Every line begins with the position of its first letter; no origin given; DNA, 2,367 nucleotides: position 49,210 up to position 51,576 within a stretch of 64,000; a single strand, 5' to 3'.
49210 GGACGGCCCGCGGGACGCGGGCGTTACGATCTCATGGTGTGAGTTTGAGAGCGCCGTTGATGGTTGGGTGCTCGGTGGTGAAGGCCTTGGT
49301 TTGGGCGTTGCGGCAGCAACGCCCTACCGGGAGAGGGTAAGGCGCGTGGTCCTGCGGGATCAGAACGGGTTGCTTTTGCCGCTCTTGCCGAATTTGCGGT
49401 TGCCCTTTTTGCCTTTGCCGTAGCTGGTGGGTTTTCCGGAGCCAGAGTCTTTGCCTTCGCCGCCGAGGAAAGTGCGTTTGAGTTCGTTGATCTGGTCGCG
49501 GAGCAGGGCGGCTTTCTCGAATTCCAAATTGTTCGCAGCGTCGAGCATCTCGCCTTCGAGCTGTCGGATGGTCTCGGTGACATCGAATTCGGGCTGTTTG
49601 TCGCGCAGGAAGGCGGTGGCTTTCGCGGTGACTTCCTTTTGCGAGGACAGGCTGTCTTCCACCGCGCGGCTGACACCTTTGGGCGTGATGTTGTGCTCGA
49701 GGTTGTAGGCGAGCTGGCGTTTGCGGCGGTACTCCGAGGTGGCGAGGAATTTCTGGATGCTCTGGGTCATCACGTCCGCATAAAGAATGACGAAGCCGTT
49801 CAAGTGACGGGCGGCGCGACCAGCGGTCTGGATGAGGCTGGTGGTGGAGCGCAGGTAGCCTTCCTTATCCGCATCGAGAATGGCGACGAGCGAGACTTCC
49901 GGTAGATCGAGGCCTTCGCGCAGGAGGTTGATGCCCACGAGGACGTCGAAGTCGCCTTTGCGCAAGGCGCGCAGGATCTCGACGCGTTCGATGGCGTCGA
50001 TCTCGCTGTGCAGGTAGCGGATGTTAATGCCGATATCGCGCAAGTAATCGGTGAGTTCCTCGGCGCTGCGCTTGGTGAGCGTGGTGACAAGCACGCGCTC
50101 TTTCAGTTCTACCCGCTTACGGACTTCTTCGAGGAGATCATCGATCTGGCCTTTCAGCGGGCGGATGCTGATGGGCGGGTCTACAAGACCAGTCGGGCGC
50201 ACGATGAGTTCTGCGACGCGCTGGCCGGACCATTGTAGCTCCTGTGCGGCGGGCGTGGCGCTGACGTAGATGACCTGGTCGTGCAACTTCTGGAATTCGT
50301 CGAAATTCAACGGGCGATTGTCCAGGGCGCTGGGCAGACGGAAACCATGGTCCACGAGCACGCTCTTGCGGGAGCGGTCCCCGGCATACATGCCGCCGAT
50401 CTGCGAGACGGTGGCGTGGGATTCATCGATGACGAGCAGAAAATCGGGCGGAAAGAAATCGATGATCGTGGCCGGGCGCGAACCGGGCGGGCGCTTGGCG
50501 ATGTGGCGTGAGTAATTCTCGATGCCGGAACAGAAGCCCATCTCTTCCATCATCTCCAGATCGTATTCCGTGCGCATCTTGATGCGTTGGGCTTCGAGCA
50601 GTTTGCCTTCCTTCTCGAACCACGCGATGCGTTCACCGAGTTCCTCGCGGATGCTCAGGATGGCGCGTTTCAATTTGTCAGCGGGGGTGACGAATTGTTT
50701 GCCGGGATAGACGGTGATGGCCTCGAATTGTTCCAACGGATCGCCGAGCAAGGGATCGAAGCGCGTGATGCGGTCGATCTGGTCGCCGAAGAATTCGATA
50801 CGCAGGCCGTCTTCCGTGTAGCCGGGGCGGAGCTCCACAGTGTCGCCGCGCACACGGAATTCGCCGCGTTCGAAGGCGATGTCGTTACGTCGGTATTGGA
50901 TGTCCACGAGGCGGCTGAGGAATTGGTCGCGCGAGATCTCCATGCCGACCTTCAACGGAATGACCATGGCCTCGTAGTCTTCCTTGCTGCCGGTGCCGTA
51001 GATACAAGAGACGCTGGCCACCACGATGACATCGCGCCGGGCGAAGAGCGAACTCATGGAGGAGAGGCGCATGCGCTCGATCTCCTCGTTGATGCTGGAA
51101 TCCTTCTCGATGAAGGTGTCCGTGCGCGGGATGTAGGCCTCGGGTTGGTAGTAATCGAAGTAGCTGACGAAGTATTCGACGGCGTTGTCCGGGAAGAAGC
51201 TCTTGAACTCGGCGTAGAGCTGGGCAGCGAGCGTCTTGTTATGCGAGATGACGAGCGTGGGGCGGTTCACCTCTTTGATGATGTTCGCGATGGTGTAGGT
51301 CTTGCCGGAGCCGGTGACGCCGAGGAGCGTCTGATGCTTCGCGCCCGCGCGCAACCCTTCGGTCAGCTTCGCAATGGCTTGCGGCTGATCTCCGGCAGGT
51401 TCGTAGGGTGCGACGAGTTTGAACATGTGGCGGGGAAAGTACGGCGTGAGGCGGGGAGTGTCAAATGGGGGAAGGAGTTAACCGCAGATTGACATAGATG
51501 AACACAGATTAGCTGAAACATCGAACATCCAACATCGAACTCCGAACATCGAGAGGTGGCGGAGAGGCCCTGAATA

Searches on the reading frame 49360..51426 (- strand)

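Call 8: search_protein_families(library=pfam, proteins=[window:49360-51426:-])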
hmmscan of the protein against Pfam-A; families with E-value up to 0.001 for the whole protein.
window:49360-51426:- (688 aa): 8 families
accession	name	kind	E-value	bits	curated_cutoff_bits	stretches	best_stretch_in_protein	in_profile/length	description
PF17757.6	UvrB_inter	-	3.7e-32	110.7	22.9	1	156-245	1-91/91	UvrB interaction domain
PF00271.37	Helicase_C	-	9e-21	74.6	23.5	1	429-541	4-109/110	Helicase conserved C-terminal domain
PF12344.14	UvrB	-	4.4e-15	55.7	27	1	548-589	1-42/43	Ultra-violet resistance protein B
PF04851.21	ResIII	-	1.6e-12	48.1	22.5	1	11-84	5-83/164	Type III restriction enzyme, res subunit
PF02151.25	UVR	-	4.5e-10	39.4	21.5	1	618-651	2-35/36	UvrB/uvrC motif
PF00270.35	DEAD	-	1.4e-05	25.3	26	1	14-80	4-71/167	DEAD/DEAH box helicase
PF14814.11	UB2H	-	4.6e-05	23.8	27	1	158-199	1-42/85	Bifunctional transglycosylase second domain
PF01935.23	DUF87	-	6.1e-05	23.7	23.2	0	30-55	24-50/220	Helicase HerA, central domain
